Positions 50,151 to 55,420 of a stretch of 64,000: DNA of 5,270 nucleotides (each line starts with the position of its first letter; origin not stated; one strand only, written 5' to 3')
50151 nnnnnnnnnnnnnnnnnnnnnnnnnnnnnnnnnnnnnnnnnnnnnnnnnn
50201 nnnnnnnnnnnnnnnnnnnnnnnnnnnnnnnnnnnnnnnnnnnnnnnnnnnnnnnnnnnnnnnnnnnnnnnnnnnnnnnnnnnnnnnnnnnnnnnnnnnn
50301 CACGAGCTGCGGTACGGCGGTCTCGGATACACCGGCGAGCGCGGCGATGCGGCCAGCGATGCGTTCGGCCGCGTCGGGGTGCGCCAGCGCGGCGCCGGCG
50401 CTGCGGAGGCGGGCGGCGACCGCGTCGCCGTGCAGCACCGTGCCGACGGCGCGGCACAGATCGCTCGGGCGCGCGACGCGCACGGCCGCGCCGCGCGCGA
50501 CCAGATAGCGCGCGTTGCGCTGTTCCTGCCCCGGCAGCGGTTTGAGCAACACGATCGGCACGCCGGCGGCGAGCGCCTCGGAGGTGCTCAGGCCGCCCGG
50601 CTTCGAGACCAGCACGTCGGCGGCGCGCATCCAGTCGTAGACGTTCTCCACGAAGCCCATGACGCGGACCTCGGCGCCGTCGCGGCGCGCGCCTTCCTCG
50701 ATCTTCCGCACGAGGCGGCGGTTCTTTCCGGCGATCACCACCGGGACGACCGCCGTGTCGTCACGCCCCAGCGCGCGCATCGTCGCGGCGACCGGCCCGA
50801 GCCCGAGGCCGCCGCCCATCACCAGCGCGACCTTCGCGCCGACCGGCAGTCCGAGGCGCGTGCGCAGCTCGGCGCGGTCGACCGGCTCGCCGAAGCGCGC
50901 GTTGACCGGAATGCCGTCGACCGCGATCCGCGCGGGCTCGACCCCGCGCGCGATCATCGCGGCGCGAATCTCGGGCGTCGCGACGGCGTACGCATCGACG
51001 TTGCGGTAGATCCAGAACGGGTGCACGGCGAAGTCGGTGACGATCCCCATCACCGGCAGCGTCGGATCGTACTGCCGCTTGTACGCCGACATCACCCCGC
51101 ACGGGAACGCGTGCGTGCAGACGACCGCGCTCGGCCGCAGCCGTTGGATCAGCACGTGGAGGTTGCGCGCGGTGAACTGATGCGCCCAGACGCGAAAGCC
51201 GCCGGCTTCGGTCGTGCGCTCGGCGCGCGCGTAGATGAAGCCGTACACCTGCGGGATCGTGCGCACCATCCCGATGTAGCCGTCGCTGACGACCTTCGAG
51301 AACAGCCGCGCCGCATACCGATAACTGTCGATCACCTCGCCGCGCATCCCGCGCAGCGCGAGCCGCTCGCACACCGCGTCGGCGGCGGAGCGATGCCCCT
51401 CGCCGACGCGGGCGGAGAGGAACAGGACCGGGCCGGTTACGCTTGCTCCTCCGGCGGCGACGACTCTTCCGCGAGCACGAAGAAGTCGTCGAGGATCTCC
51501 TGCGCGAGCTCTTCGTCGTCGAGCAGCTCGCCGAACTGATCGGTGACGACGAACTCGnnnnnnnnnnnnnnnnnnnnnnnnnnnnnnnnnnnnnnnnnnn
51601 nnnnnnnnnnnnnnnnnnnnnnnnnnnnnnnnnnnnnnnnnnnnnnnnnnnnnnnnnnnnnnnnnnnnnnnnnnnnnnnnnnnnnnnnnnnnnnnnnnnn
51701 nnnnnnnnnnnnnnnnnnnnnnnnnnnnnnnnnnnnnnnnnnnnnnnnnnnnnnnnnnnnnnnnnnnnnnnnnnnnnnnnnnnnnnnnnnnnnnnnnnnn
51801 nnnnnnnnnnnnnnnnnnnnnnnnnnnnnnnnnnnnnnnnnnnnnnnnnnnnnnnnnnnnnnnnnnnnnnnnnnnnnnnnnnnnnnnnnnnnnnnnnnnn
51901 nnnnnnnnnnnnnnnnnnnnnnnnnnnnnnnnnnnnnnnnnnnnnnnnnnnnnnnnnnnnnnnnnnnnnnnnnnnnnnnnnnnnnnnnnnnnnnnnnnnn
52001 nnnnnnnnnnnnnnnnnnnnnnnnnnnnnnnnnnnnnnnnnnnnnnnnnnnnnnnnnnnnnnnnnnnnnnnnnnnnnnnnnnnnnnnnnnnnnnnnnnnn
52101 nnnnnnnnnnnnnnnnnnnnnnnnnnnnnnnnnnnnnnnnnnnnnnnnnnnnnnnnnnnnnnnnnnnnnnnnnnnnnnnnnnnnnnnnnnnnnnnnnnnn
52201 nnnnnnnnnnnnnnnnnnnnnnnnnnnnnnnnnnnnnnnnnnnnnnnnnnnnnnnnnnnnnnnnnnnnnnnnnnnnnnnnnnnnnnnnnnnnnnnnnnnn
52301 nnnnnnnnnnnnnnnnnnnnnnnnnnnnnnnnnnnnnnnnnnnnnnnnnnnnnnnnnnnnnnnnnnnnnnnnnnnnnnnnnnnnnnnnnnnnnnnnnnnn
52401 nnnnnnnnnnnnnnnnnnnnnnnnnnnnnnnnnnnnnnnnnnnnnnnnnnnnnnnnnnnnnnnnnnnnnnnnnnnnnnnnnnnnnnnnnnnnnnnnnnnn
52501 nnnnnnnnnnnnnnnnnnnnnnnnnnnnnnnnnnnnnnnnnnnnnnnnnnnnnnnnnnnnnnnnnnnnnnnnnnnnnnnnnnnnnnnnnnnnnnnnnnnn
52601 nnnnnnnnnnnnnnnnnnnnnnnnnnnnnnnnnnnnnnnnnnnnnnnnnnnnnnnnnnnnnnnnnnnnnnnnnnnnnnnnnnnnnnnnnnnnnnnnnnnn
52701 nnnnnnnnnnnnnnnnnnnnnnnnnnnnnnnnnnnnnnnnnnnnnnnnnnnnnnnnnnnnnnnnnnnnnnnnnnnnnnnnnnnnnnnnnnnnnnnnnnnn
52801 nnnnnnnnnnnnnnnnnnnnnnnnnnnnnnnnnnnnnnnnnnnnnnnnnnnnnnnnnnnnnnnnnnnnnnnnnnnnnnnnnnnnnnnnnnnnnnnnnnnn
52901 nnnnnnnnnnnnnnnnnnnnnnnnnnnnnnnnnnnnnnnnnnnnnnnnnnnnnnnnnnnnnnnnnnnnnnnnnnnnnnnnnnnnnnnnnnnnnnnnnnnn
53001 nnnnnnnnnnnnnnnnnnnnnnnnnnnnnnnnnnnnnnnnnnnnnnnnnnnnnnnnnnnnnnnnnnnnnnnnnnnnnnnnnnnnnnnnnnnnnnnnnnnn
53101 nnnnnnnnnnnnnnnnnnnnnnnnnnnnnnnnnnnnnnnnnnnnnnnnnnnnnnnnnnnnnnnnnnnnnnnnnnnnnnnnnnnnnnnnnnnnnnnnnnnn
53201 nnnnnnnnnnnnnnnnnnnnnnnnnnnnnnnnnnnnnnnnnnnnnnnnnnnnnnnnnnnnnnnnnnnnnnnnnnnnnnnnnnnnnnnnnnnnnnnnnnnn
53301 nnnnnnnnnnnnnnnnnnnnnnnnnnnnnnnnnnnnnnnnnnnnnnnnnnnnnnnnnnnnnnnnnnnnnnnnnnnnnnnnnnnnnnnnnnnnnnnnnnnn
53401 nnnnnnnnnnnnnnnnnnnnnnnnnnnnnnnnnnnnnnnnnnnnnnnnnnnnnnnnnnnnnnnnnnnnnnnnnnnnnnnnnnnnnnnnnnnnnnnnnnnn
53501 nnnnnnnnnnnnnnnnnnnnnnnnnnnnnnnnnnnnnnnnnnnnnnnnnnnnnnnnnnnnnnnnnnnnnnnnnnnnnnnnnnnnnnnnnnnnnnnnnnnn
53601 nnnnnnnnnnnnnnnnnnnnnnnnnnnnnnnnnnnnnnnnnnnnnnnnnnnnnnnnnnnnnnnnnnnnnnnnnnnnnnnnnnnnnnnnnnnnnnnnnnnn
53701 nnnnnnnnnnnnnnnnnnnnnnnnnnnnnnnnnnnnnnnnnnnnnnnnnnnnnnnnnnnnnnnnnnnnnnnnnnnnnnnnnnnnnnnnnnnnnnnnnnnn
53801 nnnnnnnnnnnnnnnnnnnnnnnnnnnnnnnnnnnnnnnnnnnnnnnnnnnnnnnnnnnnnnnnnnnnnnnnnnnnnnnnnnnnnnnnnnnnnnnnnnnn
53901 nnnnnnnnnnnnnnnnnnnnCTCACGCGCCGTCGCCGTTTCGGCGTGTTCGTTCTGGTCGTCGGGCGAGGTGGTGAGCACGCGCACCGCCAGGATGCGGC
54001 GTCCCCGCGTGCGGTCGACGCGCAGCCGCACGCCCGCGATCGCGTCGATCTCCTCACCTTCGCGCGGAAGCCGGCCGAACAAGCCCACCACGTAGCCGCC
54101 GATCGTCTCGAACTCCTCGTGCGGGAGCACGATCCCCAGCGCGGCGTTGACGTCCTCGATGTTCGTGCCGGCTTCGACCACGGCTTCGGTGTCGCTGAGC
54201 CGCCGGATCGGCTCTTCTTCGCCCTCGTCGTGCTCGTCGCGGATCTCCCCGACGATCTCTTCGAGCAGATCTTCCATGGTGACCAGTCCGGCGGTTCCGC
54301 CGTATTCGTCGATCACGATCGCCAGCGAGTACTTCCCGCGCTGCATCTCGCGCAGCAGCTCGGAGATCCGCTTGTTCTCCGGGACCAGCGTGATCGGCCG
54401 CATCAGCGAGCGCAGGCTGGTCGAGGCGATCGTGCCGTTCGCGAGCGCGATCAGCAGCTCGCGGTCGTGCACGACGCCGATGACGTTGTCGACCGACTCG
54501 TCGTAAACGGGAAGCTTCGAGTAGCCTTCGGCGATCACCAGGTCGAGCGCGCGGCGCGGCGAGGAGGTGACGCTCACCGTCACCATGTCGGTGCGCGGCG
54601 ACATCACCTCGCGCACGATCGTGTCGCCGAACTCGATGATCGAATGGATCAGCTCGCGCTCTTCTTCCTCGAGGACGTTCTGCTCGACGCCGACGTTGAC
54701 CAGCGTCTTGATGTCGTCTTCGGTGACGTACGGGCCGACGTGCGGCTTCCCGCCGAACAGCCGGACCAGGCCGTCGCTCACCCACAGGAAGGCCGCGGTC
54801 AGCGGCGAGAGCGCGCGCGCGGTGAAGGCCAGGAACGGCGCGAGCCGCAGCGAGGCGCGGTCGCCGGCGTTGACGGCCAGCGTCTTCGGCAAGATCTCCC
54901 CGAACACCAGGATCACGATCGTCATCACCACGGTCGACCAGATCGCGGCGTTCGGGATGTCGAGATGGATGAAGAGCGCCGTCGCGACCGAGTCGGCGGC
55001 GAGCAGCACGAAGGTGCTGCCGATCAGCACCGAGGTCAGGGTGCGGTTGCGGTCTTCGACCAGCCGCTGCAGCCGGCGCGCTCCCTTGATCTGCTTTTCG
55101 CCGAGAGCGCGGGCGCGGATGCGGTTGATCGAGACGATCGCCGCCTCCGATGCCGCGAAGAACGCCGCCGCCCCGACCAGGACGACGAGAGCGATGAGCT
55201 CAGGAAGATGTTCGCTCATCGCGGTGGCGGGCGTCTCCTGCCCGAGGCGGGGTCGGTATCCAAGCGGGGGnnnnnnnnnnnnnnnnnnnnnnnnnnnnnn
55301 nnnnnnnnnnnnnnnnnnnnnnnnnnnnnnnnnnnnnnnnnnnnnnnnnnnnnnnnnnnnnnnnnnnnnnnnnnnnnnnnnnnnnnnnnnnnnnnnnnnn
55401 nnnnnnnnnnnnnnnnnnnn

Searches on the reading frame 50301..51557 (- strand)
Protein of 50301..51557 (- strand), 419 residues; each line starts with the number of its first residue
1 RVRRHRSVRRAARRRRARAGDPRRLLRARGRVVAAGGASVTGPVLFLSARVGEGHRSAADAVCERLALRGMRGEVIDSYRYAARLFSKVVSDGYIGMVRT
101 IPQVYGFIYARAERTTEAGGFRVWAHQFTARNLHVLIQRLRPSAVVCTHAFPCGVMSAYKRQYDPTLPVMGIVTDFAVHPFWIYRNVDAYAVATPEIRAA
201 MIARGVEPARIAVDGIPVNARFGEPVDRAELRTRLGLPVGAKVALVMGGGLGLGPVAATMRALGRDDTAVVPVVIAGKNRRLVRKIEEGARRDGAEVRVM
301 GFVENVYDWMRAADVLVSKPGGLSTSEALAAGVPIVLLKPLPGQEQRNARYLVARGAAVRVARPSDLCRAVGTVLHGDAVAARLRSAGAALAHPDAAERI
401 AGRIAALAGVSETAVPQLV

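Call 53: search_protein_families(library=pfam, proteins=[window:50301-51557:-], max_evalue=0.0001)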
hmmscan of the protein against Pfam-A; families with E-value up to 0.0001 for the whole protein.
window:50301-51557:- (419 aa): 4 families
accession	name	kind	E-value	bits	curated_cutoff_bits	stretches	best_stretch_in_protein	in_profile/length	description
PF06925.17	MGDG_synth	-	5.7e-28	98.5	25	1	55-218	1-169/169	Monogalactosyldiacylglycerol (MGDG) synthase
PF13692.12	Glyco_trans_1_4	-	3.2e-08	34.4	27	1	270-357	33-128/142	Glycosyl transferases group 1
PF00534.26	Glycos_transf_1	-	6.2e-07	29.5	26.4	1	267-388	44-169/172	Glycosyl transferases group 1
PF04101.22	Glyco_tran_28_C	-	1.4e-05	25.7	22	1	275-361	36-123/166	Glycosyltransferase family 28 C-terminal domain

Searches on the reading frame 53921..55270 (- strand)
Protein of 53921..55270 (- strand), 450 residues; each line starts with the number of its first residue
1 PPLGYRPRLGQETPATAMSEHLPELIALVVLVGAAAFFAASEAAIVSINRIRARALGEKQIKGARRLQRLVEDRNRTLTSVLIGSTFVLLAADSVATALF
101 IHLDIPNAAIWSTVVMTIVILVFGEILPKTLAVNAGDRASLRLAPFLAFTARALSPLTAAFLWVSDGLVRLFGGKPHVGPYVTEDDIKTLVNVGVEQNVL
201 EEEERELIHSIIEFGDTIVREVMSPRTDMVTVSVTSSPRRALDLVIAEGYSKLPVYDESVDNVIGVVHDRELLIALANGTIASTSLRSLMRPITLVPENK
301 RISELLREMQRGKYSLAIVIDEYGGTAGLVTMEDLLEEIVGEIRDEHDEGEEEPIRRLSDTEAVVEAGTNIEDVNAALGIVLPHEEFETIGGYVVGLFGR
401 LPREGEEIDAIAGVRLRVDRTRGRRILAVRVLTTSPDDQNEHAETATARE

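Call 53: search_protein_families(library=pfam, proteins=[window:53921-55270:-], max_evalue=0.0001)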
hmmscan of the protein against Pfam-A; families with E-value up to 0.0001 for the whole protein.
window:53921-55270:- (450 aa): 3 families
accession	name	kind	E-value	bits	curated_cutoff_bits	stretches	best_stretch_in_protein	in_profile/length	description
PF01595.25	CNNM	-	2.2e-46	158.2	28.4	1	27-204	2-181/181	Cyclin M transmembrane N-terminal domain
PF03471.22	CorC_HlyC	-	4.5e-18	65.5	27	1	357-431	2-77/81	Transporter associated domain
PF00571.33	CBS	-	8.4e-18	64.9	24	2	219-277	1-56/57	CBS domain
